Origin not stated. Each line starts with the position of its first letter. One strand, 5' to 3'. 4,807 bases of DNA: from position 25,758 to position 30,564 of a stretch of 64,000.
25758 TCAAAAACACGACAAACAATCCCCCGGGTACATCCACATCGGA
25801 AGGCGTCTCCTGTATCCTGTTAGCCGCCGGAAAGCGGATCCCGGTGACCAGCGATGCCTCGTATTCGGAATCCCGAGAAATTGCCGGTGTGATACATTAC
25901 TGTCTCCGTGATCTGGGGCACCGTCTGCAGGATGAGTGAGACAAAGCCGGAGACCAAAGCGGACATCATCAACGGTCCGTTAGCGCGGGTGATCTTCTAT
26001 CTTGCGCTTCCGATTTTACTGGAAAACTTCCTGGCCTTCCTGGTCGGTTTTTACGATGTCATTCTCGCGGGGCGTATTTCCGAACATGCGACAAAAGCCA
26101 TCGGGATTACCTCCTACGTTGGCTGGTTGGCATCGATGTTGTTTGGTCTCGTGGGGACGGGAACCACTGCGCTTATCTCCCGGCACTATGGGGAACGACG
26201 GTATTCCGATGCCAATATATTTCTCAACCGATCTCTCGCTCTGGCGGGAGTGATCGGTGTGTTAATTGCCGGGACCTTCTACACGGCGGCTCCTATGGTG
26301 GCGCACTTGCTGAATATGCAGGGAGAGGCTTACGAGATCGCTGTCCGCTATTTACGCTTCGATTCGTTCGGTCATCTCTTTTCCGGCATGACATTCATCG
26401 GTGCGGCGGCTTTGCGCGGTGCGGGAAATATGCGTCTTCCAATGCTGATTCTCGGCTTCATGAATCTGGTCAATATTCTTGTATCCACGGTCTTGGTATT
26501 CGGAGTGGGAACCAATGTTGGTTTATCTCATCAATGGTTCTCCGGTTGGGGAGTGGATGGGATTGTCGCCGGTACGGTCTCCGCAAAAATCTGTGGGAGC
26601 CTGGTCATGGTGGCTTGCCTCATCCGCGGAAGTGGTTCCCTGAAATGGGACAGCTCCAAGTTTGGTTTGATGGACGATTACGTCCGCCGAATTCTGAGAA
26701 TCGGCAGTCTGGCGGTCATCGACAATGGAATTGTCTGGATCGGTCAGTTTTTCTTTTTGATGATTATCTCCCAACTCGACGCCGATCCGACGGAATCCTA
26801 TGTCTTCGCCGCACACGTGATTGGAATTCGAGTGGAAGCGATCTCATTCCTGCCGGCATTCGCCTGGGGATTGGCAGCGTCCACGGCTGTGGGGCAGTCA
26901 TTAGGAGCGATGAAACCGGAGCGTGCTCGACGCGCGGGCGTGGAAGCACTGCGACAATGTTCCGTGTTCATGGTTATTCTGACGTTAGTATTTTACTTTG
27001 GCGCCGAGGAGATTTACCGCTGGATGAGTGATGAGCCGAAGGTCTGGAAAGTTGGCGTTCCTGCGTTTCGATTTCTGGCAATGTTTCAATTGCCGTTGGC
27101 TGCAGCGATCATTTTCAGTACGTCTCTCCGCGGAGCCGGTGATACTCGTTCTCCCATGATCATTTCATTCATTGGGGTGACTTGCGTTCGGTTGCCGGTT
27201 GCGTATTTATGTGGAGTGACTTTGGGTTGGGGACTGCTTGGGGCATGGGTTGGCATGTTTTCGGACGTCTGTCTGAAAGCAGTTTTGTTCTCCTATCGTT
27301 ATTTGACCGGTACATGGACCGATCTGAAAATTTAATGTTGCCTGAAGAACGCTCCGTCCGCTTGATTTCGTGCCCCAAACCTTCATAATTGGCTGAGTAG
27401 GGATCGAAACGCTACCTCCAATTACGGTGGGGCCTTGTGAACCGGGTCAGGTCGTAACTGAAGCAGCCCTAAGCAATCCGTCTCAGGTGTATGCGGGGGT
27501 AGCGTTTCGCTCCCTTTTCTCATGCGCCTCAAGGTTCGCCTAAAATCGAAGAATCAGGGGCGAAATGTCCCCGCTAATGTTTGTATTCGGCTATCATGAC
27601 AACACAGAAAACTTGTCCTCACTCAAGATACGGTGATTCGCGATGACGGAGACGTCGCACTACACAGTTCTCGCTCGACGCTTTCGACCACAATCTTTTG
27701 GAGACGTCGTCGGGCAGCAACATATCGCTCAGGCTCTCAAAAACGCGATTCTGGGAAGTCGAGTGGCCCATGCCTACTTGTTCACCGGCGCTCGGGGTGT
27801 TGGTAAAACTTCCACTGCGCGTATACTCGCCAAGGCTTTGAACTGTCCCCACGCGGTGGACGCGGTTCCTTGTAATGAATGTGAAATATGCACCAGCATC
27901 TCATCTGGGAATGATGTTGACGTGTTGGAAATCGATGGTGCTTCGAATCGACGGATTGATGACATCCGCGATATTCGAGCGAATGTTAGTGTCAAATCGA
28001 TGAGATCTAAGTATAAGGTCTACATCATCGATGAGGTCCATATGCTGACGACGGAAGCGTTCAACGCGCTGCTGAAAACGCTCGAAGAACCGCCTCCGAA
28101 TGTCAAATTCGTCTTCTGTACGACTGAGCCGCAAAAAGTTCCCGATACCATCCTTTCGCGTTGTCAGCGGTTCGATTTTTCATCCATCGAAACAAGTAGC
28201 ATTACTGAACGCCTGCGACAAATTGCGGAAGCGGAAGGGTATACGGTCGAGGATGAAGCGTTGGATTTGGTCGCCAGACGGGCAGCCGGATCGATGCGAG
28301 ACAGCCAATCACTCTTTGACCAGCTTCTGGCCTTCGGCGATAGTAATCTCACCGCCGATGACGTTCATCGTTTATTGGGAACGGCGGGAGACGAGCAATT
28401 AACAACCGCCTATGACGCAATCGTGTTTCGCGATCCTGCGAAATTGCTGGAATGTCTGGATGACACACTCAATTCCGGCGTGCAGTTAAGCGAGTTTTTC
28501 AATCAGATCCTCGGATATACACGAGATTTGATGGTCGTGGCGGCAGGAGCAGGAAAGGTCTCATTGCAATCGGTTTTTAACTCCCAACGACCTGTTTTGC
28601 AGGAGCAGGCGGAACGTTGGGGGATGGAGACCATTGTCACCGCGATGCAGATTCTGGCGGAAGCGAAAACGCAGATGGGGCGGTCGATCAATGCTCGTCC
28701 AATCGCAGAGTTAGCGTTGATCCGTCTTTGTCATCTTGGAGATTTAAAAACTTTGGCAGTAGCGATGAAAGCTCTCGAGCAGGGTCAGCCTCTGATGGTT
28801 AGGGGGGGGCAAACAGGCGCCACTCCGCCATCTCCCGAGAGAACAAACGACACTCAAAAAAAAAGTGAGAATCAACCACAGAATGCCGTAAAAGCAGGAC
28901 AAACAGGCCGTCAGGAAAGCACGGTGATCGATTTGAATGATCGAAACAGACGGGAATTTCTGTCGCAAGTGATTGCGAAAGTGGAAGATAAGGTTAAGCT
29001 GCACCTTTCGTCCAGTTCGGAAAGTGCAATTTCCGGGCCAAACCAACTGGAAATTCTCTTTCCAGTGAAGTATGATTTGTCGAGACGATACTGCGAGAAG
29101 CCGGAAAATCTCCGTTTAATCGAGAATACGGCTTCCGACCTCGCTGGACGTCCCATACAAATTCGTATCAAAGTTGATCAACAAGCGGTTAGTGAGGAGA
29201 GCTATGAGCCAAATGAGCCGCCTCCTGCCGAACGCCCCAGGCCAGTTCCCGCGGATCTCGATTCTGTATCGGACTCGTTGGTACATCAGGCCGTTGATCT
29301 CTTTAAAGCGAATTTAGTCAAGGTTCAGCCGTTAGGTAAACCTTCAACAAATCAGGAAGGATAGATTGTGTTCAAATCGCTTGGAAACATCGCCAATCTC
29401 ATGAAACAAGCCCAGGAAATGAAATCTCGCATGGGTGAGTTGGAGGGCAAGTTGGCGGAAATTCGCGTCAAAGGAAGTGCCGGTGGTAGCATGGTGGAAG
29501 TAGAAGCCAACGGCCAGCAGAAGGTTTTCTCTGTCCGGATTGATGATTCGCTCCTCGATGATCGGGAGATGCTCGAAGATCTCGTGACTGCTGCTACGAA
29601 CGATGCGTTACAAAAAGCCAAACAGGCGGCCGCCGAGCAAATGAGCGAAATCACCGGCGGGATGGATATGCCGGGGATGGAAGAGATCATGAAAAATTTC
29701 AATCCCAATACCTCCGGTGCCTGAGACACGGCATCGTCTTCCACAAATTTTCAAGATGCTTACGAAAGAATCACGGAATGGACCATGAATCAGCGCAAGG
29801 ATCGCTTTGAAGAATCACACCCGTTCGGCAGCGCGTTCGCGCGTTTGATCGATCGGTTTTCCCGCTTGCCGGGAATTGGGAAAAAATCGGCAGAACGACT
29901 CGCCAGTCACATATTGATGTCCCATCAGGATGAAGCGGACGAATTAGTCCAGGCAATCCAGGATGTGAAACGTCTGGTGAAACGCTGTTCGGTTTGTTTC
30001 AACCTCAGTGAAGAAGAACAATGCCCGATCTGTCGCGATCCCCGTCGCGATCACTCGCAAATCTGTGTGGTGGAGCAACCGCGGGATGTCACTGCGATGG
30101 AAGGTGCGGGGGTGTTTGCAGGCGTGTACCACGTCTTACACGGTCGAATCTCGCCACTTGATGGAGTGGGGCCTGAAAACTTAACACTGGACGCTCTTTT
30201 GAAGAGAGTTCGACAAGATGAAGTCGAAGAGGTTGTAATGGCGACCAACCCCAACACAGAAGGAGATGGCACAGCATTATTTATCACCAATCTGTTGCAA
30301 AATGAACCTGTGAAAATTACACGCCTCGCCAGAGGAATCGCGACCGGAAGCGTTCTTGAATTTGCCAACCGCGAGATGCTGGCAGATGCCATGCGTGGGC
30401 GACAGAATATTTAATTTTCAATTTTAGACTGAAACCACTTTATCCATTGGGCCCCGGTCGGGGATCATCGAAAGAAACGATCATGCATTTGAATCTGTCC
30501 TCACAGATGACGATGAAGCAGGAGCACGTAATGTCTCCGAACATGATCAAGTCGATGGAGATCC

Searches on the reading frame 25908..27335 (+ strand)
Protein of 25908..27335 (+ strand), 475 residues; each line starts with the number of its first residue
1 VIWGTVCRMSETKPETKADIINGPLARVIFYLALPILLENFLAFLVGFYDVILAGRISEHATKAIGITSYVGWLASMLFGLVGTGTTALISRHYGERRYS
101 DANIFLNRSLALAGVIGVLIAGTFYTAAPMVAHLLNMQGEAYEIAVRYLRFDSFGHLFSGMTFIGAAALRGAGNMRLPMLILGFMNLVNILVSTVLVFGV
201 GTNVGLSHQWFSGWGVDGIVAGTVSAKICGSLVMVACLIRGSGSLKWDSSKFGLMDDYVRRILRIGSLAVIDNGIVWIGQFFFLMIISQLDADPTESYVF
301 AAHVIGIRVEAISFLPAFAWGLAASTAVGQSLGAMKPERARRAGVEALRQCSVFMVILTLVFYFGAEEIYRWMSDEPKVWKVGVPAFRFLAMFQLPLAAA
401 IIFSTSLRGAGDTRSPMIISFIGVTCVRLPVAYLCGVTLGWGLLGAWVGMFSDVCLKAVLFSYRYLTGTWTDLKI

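Call 71: search_protein_families(library=pfam, proteins=[window:25908-27335:+], max_evalue=0.00001)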
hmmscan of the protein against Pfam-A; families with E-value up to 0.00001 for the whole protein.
window:25908-27335:+ (475 aa): 1 family
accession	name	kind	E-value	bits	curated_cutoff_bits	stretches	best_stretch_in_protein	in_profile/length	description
PF01554.23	MatE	-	2.7e-47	160.9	24.9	2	273-434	6-161/161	MatE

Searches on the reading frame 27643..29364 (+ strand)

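Call 71: search_protein_families(library=pfam, proteins=[window:27643-29364:+], max_evalue=0.00001)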
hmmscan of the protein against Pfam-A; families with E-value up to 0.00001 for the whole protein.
window:27643-29364:+ (573 aa): 8 families
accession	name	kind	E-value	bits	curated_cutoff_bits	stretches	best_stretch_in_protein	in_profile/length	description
PF13177.12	DNA_pol3_delta2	-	6.6e-46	156.7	27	1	24-182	1-160/161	DNA polymerase III, delta subunit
PF12169.13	DNA_pol3_gamma3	-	2.6e-17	63.4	24.4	1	236-377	1-142/143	DNA polymerase III subunits gamma and tau domain III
PF22608.2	DNAX_ATPase_lid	-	1.2e-14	54.2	27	1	187-233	2-48/49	DNA polymerase III clamp loader subunit, ATPase lid domain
PF00004.35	AAA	-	2.4e-12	47.9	21.2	1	46-177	2-126/131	ATPase family associated with various cellular activities (AAA)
PF05496.18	RuvB_N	-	3.2e-07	30.7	27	0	15-98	2-91/159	Holliday junction DNA helicase RuvB P-loop domain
PF13401.12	AAA_22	-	3.8e-07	30.9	27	1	45-160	8-122/130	AAA domain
PF07728.20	AAA_5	-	4.3e-06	27.2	22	0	46-149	3-92/139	AAA domain (dynein-related subfamily)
PF13604.12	AAA_30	-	6.9e-06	26.4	27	0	44-149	20-114/191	AAA domain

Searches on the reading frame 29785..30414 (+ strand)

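Call 71: search_protein_families(library=pfam, proteins=[window:29785-30414:+], max_evalue=0.00001)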
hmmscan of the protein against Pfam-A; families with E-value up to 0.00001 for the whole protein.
window:29785-30414:+ (209 aa): 4 families
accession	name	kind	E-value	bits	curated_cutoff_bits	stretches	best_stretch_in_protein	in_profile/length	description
PF13662.12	Toprim_4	-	5.9e-23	81.3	25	1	91-182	1-85/85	Toprim domain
PF21176.3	RecR_HhH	-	1.6e-15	57.1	27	1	19-61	2-44/45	RecR, helix-hairpin-helix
PF01751.28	Toprim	-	2.2e-10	41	23.1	1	92-180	1-95/96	Toprim domain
PF02132.21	RecR_ZnF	-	1.5e-09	37.9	22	1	65-85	1-21/21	RecR, Cys4-zinc finger domain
